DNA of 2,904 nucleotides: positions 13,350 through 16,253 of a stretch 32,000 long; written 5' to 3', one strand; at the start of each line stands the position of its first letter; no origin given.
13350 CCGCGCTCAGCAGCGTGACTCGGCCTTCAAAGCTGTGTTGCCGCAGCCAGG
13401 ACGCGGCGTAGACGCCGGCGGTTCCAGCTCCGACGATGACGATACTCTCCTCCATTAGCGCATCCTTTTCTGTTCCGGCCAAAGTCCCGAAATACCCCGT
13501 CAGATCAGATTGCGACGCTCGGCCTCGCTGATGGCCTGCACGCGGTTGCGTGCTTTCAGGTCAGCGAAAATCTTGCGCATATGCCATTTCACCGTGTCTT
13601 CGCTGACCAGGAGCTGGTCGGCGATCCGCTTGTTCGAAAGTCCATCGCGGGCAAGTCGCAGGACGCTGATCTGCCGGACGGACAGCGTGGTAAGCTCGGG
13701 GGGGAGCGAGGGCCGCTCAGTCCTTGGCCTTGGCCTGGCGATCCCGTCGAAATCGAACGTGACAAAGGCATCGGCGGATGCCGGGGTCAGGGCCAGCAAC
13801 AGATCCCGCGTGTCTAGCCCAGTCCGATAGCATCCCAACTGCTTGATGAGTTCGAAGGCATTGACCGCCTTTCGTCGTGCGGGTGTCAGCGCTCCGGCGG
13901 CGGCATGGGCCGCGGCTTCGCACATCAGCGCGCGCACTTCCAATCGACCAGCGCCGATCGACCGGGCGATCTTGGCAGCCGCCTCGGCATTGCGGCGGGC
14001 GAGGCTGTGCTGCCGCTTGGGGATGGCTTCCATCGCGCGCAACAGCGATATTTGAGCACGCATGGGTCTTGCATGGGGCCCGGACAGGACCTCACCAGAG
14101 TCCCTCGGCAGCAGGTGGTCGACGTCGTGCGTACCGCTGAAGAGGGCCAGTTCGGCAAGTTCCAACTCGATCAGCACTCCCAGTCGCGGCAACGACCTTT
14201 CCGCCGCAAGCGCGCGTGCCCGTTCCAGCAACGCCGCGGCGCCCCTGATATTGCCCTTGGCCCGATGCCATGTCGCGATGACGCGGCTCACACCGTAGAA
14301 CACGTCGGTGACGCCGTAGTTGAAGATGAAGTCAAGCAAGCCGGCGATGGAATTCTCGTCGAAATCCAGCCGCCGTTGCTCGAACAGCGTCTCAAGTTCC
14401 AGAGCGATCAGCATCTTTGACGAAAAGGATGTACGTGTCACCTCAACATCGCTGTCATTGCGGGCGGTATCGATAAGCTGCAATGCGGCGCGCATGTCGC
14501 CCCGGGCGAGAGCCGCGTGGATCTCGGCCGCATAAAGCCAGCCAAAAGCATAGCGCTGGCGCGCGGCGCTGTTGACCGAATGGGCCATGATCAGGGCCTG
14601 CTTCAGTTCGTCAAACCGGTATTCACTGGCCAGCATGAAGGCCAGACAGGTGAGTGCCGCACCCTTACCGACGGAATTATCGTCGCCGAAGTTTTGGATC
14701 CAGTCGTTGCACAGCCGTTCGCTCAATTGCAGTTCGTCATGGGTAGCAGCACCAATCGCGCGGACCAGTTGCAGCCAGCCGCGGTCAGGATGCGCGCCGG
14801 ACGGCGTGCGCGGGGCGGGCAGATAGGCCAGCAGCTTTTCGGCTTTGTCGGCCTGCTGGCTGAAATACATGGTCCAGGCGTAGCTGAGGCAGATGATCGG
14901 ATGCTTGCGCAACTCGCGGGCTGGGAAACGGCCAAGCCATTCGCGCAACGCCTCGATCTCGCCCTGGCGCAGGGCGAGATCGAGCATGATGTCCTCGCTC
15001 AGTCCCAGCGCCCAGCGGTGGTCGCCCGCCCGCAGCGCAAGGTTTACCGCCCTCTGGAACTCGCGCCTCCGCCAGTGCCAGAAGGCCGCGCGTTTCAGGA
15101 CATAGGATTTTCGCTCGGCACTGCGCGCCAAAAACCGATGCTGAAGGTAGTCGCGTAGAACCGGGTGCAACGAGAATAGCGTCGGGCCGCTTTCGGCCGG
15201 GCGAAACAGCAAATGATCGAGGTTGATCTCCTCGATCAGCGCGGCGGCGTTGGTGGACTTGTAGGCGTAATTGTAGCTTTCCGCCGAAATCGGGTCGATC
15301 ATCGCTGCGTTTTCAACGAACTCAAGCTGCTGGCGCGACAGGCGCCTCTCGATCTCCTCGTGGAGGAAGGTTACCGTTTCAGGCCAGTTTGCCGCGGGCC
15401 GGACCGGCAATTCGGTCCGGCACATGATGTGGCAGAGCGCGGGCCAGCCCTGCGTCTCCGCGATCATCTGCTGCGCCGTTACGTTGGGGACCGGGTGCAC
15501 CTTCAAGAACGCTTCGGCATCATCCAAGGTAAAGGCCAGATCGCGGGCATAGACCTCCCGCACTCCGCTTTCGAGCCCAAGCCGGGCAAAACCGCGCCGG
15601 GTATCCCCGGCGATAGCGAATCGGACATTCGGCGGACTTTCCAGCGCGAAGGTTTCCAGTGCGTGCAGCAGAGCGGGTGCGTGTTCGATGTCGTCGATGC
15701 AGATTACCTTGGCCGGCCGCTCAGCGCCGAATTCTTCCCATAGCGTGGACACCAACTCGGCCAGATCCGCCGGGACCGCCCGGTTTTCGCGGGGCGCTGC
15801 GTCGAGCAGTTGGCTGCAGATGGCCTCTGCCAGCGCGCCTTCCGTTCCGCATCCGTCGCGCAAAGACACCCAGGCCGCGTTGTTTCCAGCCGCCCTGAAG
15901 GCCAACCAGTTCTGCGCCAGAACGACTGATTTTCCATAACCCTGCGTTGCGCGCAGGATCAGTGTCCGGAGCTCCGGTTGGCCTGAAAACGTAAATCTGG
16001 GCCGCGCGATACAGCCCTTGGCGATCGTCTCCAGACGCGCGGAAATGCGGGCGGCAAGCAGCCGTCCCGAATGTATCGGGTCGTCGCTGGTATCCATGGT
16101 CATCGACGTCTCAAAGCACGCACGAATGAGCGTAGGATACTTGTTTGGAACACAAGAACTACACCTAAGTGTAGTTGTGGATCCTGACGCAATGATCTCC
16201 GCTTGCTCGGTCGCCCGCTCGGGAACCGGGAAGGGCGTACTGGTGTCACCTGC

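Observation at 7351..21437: Two mechanistically unrelated hydrocarbon monooxygenases (copper CuMMO and di-iron AlkB) in one 14-kb neighbourhood with one set of downstream dehydrogenases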

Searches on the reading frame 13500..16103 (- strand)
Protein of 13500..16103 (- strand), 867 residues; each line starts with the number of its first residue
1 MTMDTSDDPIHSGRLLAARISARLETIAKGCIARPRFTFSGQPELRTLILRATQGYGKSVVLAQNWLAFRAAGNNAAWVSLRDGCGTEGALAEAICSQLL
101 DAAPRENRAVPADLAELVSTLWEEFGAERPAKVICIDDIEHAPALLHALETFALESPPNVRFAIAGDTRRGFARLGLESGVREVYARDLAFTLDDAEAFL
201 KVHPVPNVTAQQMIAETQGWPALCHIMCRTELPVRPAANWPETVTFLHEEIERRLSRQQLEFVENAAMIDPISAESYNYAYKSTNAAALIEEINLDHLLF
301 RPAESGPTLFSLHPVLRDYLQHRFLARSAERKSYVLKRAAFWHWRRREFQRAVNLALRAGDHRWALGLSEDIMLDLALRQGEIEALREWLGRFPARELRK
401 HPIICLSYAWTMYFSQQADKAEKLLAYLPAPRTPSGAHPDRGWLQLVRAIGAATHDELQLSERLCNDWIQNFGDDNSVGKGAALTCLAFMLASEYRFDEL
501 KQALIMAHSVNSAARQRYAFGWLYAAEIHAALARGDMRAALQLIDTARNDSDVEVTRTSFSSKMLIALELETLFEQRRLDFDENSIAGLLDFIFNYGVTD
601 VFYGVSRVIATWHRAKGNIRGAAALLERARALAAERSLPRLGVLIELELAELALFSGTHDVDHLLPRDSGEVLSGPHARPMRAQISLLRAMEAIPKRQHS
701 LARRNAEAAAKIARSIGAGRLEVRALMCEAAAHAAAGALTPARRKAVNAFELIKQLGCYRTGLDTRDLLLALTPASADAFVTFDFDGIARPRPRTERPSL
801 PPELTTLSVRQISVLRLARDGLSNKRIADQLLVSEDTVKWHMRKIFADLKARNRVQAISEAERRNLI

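Call 3: search_protein_families(library=pfam, proteins=[window:13500-16103:-])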
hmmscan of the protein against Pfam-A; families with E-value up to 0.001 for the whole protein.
window:13500-16103:- (867 aa): 3 families
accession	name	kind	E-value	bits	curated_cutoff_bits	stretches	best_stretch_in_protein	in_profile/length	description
PF00196.25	GerE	-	1e-15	57.6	23.5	1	806-860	2-56/57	Bacterial regulatory proteins, luxR family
PF08281.18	Sigma70_r4_2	-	0.00036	20.6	25.7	0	805-844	9-49/54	Sigma-70, region 4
PF13401.12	AAA_22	-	0.00055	20.7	27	0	48-150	8-105/130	AAA domain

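Call 18: search_protein_families(library=ncbifam, proteins=[window:13500-16103:-])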
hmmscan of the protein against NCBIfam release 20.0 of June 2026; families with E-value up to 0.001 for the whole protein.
window:13500-16103:- (867 aa): 11 families
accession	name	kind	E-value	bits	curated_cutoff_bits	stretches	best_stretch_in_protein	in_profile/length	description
NF003420.0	PRK04841.1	equivalog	1.4e-37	129.2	537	2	30-635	15-644/903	HTH-type transcriptional regulator MalT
NF047785.1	respo_reg_MadR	equivalog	5.8e-11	42.1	300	1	804-867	146-209/209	MadR family response regulator transcription factor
TIGR03020.2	EpsA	equivalog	6.9e-11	42.2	170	1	799-862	187-246/247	XrtB/PEP-CTERM-associated transcriptional regulator EpsA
NF007505.1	PRK10100.1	equivalog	4.4e-10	39.6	250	1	803-863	141-201/204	biofilm master transcriptional regulator CsgD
NF007403.0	PRK09935.1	equivalog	3.2e-09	36.7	271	1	804-867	147-210/210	fimbria biosynthesis transcriptional regulator FimZ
NF007708.0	PRK10403.1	equivalog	2e-08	34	343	1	804-857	151-204/215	nitrate/nitrite response regulator protein NarP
NF041830.1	RR_TF_ErdR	exception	4.4e-08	33.1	390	1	804-857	148-201/213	response regulator transcription factor ErdR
NF007935.0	PRK10651.1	equivalog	8e-08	31.7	250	1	794-858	143-207/216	two-component system response regulator NarL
NF052366.1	photon_PedR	equivalog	1.3e-07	31.7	120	1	806-858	2-54/74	photosynthetic electron transport-dependent transcriptional regulator PedR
NF047403.1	TransRegVisR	equivalog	2.1e-05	24.1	300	1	806-863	158-215/220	transcriptional regulator VisR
NF011896.0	PRK15369.1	equivalog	0.00011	21.9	242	1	805-864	148-207/211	two component system response regulator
